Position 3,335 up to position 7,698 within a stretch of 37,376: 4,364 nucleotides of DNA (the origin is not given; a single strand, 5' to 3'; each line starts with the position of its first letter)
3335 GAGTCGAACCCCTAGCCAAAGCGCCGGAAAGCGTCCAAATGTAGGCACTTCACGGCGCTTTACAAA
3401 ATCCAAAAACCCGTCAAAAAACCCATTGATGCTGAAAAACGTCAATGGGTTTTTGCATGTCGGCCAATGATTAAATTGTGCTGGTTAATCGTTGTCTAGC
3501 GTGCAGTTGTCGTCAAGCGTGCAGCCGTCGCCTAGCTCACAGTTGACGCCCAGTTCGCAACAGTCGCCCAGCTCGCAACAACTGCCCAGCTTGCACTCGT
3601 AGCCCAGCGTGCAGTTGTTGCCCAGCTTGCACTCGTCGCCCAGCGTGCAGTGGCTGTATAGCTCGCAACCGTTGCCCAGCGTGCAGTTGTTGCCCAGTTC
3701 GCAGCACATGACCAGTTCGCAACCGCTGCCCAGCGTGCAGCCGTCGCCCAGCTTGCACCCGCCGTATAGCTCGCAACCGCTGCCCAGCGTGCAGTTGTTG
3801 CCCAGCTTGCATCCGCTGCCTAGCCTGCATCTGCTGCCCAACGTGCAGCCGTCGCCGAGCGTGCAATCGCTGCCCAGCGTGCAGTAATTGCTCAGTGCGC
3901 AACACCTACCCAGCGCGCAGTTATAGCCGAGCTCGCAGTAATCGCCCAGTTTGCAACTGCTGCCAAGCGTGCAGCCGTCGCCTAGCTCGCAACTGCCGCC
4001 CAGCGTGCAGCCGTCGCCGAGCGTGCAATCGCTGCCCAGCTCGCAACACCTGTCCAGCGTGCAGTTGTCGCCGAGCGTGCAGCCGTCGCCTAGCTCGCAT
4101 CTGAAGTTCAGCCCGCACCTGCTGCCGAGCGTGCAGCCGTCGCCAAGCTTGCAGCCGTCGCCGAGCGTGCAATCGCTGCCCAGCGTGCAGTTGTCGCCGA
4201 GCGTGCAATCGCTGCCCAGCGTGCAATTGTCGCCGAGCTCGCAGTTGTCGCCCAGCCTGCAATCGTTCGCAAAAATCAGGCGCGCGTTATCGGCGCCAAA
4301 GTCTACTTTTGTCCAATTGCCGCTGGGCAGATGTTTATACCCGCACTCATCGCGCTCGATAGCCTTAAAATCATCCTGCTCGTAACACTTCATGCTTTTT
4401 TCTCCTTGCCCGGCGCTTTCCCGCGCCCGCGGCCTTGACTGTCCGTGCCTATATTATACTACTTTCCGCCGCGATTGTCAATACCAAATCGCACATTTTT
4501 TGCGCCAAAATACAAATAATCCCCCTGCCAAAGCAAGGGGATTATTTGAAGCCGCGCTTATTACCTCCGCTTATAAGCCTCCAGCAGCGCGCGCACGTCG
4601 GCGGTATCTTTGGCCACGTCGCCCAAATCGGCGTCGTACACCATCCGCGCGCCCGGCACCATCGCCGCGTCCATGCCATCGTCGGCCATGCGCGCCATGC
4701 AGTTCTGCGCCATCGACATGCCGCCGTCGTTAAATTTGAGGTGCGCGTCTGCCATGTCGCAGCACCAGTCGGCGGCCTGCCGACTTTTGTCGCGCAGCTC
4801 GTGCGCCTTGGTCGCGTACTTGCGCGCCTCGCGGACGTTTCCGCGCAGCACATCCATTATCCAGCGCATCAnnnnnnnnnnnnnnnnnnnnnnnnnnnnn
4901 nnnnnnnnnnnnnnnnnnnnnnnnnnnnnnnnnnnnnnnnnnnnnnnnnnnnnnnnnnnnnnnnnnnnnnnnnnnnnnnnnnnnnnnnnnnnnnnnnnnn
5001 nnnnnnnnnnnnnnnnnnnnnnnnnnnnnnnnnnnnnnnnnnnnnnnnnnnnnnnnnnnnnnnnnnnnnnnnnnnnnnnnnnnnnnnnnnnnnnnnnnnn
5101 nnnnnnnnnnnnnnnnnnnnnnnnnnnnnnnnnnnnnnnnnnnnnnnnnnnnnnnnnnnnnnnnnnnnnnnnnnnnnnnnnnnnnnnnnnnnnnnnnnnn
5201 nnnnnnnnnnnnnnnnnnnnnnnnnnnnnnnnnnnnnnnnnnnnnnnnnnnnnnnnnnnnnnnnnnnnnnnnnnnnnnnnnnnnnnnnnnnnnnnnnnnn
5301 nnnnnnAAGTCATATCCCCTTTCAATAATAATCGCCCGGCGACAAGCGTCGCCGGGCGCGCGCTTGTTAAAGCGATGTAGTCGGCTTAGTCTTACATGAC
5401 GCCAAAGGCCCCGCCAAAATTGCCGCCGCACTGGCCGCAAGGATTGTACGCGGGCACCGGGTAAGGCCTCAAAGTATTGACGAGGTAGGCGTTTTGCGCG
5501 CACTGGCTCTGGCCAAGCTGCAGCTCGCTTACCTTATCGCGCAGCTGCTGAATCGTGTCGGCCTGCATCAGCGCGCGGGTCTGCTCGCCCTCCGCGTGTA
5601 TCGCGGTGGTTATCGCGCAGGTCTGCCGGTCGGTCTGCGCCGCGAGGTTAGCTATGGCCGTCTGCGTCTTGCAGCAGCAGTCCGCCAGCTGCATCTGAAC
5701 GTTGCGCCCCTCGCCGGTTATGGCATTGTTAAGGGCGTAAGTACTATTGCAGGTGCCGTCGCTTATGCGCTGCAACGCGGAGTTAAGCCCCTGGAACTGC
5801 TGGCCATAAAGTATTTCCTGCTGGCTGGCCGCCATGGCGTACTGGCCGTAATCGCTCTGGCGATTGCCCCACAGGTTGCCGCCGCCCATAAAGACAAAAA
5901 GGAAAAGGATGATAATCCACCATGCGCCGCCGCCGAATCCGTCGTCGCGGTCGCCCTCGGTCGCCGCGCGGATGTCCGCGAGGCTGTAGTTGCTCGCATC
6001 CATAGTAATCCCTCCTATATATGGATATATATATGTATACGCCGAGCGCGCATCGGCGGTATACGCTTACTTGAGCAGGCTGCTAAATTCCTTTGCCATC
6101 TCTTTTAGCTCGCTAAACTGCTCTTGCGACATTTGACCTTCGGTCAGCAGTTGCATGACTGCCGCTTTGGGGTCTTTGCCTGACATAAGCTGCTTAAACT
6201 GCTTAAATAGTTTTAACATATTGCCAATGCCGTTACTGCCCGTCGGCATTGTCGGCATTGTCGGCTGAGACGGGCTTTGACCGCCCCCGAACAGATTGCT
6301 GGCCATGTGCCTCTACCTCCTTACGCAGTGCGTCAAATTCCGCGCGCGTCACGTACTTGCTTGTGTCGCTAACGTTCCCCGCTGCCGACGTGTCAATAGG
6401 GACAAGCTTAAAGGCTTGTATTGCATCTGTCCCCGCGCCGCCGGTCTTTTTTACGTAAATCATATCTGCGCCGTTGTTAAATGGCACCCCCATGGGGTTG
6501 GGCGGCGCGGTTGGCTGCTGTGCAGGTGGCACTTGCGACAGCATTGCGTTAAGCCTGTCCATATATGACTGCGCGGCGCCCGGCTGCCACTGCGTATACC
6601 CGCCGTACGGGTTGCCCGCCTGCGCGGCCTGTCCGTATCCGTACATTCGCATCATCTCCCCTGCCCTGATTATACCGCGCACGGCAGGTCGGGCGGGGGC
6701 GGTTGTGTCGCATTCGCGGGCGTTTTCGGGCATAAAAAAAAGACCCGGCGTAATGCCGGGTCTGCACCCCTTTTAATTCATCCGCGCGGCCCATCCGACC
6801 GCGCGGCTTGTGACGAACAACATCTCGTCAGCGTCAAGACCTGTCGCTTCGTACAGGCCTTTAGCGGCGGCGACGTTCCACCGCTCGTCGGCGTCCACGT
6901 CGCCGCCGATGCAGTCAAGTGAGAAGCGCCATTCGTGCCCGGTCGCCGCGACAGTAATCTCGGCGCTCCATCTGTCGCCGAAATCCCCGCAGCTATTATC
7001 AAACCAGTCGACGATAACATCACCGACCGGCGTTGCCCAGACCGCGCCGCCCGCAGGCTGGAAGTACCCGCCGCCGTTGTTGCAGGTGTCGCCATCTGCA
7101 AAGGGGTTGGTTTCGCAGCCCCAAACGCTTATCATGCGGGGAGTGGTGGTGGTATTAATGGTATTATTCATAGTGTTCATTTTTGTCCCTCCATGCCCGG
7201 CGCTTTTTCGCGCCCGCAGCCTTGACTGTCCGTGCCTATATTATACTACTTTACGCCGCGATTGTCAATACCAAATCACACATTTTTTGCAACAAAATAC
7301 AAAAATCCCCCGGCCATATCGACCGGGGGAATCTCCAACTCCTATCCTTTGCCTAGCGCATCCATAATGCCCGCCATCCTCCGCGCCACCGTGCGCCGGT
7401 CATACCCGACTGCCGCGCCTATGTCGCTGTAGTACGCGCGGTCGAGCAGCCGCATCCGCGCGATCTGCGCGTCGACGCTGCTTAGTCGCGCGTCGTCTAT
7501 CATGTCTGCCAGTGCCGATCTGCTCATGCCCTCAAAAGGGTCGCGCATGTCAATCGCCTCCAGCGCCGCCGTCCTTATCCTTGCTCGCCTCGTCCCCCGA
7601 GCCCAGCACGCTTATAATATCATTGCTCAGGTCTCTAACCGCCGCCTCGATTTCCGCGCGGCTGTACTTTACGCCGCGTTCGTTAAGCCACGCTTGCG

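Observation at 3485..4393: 302-aa acidic protein made of 42 uninterrupted Cys-containing hexapeptide repeats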

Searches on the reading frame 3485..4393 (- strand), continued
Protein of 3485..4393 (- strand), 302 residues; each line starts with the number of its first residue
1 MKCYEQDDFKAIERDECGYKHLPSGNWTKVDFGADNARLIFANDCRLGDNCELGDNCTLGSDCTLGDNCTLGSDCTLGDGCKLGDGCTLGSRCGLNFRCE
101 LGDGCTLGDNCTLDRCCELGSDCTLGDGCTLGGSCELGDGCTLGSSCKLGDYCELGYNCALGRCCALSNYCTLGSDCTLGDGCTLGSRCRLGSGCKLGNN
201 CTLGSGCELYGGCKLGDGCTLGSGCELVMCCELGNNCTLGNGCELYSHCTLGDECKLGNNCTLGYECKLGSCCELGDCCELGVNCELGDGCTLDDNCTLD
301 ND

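Call 63: fold_search(model_id=the predicted structure, library=viral)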
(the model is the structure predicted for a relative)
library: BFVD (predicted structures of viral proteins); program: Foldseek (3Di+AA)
matches with E <= 10: 354; with E <= 0.001: 13
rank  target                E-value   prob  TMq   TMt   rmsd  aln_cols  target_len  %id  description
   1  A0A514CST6            1.3e-06  1.00  0.34  0.21  10.3       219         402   14  Acyl-carrier-protein [Achromobacter phage Motura]
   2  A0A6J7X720            5.8e-06  1.00  0.36  0.25  11.4       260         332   15  Pentapeptide repeat [uncultured Caudovirales phage]
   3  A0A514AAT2            7.6e-05  1.00  0.29  0.18  14.6       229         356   14  (no name in the UniProt tables at hand)
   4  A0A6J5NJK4            1.1e-04  1.00  0.37  0.37  10.2       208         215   12  COG1357 Pentapeptide repeats containing protein [uncultured Caudovirales phage]
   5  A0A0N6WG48            1.3e-04  0.99  0.27  0.15  12.0       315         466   13  (no name in the UniProt tables at hand)
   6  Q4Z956                1.6e-04  1.00  0.29  0.26  12.2       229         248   10  ORF044 [Staphylococcus phage Twort (strain DSM 17442 / HER 48)]
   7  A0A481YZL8            1.7e-04  1.00  0.39  0.18   7.7       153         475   31  Uncharacterized protein [Mimivirus LCMiAC01]
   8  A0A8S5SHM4            1.8e-04  1.00  0.24  0.59   6.7        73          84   48  Bacterial transferase hexapeptide [Siphoviridae sp. ctzyE57]
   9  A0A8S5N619            2.3e-04  1.00  0.34  0.31   7.2       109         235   21  Transferase, nesg, ydcK, Structural Genomics.38A [Siphoviridae sp. ctnN38]
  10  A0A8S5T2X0            6.1e-04  1.00  0.33  0.64   5.2        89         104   20  Beta solenoid repeat protein (Fragment) [Siphoviridae sp. ctM6i4]
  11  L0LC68                7.4e-04  1.00  0.40  0.31  10.7       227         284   15  Hexapeptide repeat containing transferase like protein [Bacillus phage phiAGATE]
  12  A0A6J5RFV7            7.4e-04  1.00  0.33  0.33  12.5       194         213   12  Pentapeptide repeat [uncultured Caudovirales phage]
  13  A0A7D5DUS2            7.8e-04  0.99  0.28  0.21  14.4       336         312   12  (no name in the UniProt tables at hand)
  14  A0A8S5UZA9            1.8e-03  1.00  0.31  0.74   1.8        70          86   23  Putative AdoMet-dependent methyltransferase [Siphoviridae sp. ctPNJ4]
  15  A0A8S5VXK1            1.9e-03  1.00  0.31  0.78   1.1        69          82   22  Uncharacterized protein (Fragment) [Ackermannviridae sp.]
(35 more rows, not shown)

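Call 65: search_protein_representatives(protein=window:3488-4393:-)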
Query: 302 residues. Proteins with E-value up to 0.001 (for the whole library): 11018; up to 1e-10: 783; up to 1e-30: 20. The best 150 are listed.
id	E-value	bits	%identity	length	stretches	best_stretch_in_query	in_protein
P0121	6.0e-57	209.8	32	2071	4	42-284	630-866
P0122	4.8e-39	150.9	50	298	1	67-253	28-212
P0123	1.6e-38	149.1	22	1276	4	48-261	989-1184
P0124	1.7e-38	149.1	26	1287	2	45-290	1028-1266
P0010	2.6e-38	148.5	49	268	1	1-184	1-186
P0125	8.8e-38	146.7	24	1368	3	51-295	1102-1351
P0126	1.8e-37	145.7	29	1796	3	43-227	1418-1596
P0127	3.9e-36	141.3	22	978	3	33-297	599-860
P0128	4.6e-35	137.8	26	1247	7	61-263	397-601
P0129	5.1e-35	137.6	28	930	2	41-225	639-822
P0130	6.1e-35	137.4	26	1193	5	47-275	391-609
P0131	8.4e-35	136.9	41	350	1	1-280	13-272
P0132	3.2e-34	135.0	27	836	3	44-264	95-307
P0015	4.2e-33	131.4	55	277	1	45-184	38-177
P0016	4.3e-33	131.3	55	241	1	4-157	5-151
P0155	5.2e-27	111.3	72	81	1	1-78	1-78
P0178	8.4e-23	97.5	25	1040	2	49-272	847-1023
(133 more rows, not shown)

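Call 67: find_encoding_contigs(protein=P0155, flank=6000, max_places=4)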
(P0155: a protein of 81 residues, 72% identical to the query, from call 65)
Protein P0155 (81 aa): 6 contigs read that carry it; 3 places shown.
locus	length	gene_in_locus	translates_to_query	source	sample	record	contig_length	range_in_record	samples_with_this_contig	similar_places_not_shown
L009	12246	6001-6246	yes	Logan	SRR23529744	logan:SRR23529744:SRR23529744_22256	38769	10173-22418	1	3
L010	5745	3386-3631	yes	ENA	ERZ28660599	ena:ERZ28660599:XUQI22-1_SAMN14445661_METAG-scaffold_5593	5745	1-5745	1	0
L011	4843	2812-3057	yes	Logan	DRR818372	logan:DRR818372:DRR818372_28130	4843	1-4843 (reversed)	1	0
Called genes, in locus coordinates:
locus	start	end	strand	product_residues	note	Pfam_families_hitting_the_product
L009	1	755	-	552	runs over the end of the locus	PF22530:Terminase-T7_RNaseH-like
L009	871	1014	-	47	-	-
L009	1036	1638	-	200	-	PF00239:Resolvase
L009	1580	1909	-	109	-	-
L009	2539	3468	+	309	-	PF00583:Acetyltransf_1, PF13508:Acetyltransf_7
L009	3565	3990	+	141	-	-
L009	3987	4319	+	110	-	-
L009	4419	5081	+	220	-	-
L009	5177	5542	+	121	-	-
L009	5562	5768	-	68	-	-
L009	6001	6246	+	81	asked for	PF00132:Hexapep (weak)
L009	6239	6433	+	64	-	-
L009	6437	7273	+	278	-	PF01580:FtsK_SpoIIIE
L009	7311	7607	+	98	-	-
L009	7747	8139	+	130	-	-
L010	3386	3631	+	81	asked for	PF00132:Hexapep (weak)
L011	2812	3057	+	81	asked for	PF00132:Hexapep (weak)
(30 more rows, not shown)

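Call 71: search_protein_families(library=phrogs, proteins=[P0013, P0155], max_evalue=0.001)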
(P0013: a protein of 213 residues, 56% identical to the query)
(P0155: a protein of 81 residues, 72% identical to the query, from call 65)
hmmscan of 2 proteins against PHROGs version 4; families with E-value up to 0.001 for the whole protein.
P0013 (213 aa): 3 families
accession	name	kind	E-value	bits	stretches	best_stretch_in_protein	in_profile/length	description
phrog_5353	-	unknown function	3.8e-12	47.3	1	44-126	63-145/256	-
phrog_20532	-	unknown function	3.8e-11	44.3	1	135-209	20-92/100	-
phrog_7964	-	unknown function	1.6e-05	25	1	134-210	197-268/269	-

P0155 (81 aa): 0 families

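Call 76: list_cluster_members(proteins=[window:3488-4393:-, P0155, P0006])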
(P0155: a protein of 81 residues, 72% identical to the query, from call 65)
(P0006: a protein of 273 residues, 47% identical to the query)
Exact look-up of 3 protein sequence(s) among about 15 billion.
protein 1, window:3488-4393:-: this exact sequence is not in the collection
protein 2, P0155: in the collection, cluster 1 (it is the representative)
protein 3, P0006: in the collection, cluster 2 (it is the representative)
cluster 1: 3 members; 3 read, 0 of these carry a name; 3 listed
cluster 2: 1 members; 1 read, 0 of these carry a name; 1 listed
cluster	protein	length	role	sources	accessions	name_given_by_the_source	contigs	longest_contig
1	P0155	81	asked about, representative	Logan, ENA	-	-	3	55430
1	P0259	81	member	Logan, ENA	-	-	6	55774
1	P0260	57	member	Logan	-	-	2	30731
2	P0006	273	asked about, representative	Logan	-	-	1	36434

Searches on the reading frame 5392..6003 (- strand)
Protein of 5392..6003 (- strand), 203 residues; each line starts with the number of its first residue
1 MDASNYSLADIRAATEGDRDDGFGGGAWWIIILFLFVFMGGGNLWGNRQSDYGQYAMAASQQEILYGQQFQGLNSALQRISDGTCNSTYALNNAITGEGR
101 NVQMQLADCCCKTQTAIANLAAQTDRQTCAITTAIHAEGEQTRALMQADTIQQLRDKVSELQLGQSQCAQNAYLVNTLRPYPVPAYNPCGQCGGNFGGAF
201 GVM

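Call 18: search_protein_families(library=phrogs, proteins=[window:5392-6003:-], max_evalue=0.001)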
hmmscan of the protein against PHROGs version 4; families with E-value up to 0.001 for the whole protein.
window:5392-6003:- (203 aa): 1 family
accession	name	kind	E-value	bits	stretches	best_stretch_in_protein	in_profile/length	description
phrog_16490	-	unknown function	9.9e-10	39.5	1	13-106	16-117/286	-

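Call 40: search_protein_families(library=pfam, proteins=[window:5392-6003:-], max_evalue=1)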
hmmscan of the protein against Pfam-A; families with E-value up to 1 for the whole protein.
window:5392-6003:- (203 aa): 0 families

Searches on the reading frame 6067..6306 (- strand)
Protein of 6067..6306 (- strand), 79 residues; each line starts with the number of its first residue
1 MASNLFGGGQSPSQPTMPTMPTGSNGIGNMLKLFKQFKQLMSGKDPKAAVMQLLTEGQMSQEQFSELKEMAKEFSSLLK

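Call 18: search_protein_families(library=phrogs, proteins=[window:6067-6306:-], max_evalue=0.001)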
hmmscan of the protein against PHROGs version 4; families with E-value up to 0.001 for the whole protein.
window:6067-6306:- (79 aa): 1 family
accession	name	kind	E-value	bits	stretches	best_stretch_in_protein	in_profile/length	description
phrog_22984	-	unknown function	8.6e-13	49.5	1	23-79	10-66/74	-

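Call 58: search_protein_families(library=pfam, proteins=[window:6067-6306:-], max_evalue=0.1)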
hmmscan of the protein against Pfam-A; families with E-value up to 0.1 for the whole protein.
window:6067-6306:- (79 aa): 0 families

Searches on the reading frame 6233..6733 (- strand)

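Call 18: search_protein_families(library=phrogs, proteins=[window:6233-6733:-], max_evalue=0.001)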
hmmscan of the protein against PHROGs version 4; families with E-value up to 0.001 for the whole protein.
window:6233-6733:- (166 aa): 1 family
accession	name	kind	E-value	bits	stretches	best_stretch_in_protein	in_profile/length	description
phrog_21718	-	unknown function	6.7e-05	23.9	1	89-145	82-142/159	-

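Call 58: search_protein_families(library=pfam, proteins=[window:6233-6733:-], max_evalue=0.1)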
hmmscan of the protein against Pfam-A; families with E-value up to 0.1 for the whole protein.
window:6233-6733:- (166 aa): 0 families

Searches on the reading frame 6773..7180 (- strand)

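Call 18: search_protein_families(library=phrogs, proteins=[window:6773-7180:-], max_evalue=0.001)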
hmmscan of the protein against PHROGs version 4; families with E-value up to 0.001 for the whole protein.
window:6773-7180:- (135 aa): 0 families

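Call 39: search_protein_families(library=padloc, proteins=[window:6773-7180:-], max_evalue=0.01)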
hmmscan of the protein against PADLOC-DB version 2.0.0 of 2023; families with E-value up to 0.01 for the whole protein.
window:6773-7180:- (135 aa): 0 families

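Call 40: search_protein_families(library=pfam, proteins=[window:6773-7180:-], max_evalue=1)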
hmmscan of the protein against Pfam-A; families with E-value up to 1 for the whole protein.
window:6773-7180:- (135 aa): 1 family
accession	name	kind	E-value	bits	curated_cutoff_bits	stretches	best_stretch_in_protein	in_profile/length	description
PF00293.34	NUDIX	-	0.13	12.7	21.1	1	82-124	28-67/134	NUDIX domain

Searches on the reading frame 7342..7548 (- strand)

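Call 18: search_protein_families(library=phrogs, proteins=[window:7342-7548:-], max_evalue=0.001)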
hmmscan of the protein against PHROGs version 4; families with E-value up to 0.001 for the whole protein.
window:7342-7548:- (68 aa): 0 families

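Call 40: search_protein_families(library=pfam, proteins=[window:7342-7548:-], max_evalue=1)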
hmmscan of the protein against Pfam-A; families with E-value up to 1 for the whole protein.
window:7342-7548:- (68 aa): 2 families
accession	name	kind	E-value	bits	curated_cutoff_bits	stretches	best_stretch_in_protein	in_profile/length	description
PF13404.12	HTH_AsnC-type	-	0.0041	17.4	27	1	37-59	17-39/42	AsnC-type helix-turn-helix domain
PF13384.12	HTH_23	-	0.029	14.6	24.6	1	29-56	10-36/50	Homeodomain-like domain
